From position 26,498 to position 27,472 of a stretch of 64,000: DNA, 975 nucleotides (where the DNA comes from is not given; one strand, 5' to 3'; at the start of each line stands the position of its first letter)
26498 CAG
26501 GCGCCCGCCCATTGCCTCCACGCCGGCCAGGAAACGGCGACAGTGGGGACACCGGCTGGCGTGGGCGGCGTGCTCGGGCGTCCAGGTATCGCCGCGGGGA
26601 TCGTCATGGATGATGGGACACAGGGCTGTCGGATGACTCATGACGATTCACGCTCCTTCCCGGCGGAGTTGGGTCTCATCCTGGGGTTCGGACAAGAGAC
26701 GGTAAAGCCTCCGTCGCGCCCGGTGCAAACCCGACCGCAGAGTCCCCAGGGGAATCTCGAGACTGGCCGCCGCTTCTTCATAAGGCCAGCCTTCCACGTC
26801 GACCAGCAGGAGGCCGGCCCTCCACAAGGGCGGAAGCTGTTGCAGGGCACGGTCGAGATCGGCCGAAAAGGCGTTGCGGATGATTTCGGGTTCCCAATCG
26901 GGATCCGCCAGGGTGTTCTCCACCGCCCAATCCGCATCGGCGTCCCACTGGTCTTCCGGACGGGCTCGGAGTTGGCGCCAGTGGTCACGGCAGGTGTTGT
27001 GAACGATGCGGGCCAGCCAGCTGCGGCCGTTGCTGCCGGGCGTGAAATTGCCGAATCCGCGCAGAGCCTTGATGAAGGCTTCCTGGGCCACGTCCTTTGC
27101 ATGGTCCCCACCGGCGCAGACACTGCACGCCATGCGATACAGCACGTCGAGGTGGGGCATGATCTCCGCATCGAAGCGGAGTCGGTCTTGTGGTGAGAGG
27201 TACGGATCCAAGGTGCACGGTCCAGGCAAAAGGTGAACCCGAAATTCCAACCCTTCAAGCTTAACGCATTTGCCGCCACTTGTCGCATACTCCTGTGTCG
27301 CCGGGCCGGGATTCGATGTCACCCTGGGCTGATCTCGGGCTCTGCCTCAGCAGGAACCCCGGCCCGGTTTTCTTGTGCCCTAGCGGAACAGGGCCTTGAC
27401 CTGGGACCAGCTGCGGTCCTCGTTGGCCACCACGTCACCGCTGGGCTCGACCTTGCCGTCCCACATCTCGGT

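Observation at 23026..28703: Probable operon: two paralogous secreted proteins - ECF sigma - zf-HC2 anti-sigma - 900-aa tandem M16 peptidase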

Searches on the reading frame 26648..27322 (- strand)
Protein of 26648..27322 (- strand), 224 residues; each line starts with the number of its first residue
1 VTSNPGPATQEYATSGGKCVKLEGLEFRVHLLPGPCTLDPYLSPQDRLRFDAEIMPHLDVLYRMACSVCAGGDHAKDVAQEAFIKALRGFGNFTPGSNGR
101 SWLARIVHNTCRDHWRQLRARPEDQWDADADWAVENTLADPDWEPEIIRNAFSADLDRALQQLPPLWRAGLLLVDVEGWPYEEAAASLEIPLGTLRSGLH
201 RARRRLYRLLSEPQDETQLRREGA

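Call 3: search_protein_families(library=pfam, proteins=[window:26648-27322:-], max_evalue=0.1)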
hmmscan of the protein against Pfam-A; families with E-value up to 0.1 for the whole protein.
window:26648-27322:- (224 aa): 5 families
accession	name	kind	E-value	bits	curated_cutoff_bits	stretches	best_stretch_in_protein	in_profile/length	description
PF04542.20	Sigma70_r2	-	3.2e-14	52.9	24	1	56-119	4-69/71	Sigma-70 region 2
PF08281.18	Sigma70_r4_2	-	2.3e-13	50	25.7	1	155-206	3-54/54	Sigma-70, region 4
PF04545.22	Sigma70_r4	-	5.4e-07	29.5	24.1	1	159-207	1-49/50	Sigma-70, region 4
PF22233.2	PhyR_sigma-like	-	0.002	18.3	27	1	160-195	1-36/50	Response regulator PhyR, sigma-like domain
PF22029.2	PhyR_sigma2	-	0.088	13.3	27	0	54-108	1-55/55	Sigma2 domain of PhyR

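Call 4: search_protein_families(library=ncbifam, proteins=[window:26648-27322:-], max_evalue=0.1)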
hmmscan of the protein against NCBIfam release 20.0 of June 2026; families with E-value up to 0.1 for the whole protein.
window:26648-27322:- (224 aa): 87 families (the best 25 are shown)
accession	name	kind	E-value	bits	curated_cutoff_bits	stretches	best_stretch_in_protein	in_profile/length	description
NF009185.0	PRK12533.1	equivalog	6.9e-30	104.4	248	1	46-215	27-198/231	RNA polymerase sigma factor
NF007225.0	PRK09643.1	equivalog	6.2e-29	101.1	190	1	46-220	25-192/204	RNA polymerase sigma factor SigM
TIGR02947.1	SigH_actino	hypoth_equivalog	6.6e-29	101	251.55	1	45-216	8-185/193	RNA polymerase sigma-70 factor, TIGR02947 family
NF007229.0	PRK09647.1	equivalog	1e-25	90.4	265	1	54-218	50-210/220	RNA polymerase sigma factor SigE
NF008888.0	PRK11922.1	equivalog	7.3e-24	84.7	204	1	45-212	27-198/231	RNA polymerase sigma factor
NF009164.0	PRK12511.1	equivalog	2e-23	82.9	185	1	52-209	8-158/182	RNA polymerase sigma factor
NF009198.0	PRK12546.1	equivalog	4.1e-22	78.8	270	1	51-216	10-167/188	RNA polymerase sigma factor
NF004113.0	PRK05602.1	equivalog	3.4e-21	75.8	208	1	55-216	52-207/211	RNA polymerase sigma factor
NF009166.1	PRK12513.1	equivalog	3.5e-21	75.8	206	1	49-215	23-191/193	RNA polymerase sigma factor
NF058625.1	sigma_PG0214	equivalog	7.3e-21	74.6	130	1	49-214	5-165/170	GFO_1088 family ECF-type sigma factor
NF009192.0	PRK12540.1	equivalog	1.5e-20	73.5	307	1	52-211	9-160/182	RNA polymerase sigma factor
TIGR02937.1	sigma70-ECF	superfamily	2e-20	73.1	42.9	1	55-208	8-163/165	sigma-70 family RNA polymerase sigma factor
TIGR02939.1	RpoE_Sigma70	equivalog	8.3e-20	71.6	236.15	1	68-207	40-183/190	RNA polymerase sigma factor RpoE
NF006089.0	PRK08241.1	subfamily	1.2e-19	70.6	240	2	62-125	40-99/343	RNA polymerase subunit sigma-70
NF009171.0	PRK12518.1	equivalog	6.4e-19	68.5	208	1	71-211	49-185/191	RNA polymerase sigma factor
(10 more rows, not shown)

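Call 74: search_solved_structures(query=window:26648-27211:-, max_evalue=0.00001)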
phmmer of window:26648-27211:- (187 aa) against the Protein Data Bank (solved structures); distinct sequences matched with E-value up to 0.00001: 16.
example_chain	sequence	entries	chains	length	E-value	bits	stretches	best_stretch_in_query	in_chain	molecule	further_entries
6jcy_F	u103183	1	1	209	5.1e-25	91.4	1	11-176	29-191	ECF RNA polymerase sigma factor SigH,ECF RNA polymerase sigma factor SigE,ECF RNA polymera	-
5zx2_F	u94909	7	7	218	8.8e-25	90.6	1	11-176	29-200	ECF RNA polymerase sigma factor SigH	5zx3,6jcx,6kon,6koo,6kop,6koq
9m9d_F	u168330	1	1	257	4.3e-22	81.8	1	13-174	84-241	ECF RNA polymerase sigma factor SigE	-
9m9e_F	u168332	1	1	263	4.7e-22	81.7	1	13-174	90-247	ECF RNA polymerase sigma factor SigE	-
9m98_F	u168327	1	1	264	4.7e-22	81.7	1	13-174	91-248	ECF RNA polymerase sigma factor SigE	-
8z6g_B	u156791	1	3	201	1e-21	80.6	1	9-173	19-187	RNA polymerase sigma factor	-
6in7_B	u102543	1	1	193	1e-21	80.6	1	9-173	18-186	RNA polymerase sigma-H factor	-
5uxx_A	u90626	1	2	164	3.2e-14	56.1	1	13-174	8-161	RNA polymerase sigma factor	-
1or7_A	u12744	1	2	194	9.6e-14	54.6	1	32-169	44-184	RNA polymerase sigma-E factor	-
6jbq_F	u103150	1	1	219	1.4e-13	54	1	33-169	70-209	ECF RNA polymerase sigma-E factor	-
7qh5_A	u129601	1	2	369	1.2e-10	44.4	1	119-179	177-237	RNA polymerase sigma factor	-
5wuq_A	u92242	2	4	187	2.8e-10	43.3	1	19-173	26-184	ECF RNA polymerase sigma factor SigW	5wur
5fgm_A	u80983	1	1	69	1.6e-09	40.8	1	117-174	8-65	ECF RNA polymerase sigma factor SigR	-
1h3l_A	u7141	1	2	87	1.4e-08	37.7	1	10-85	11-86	RNA POLYMERASE SIGMA FACTOR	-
4cxf_A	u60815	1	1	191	1.4e-06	31.2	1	33-175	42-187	RNA POLYMERASE SIGMA FACTOR CNRH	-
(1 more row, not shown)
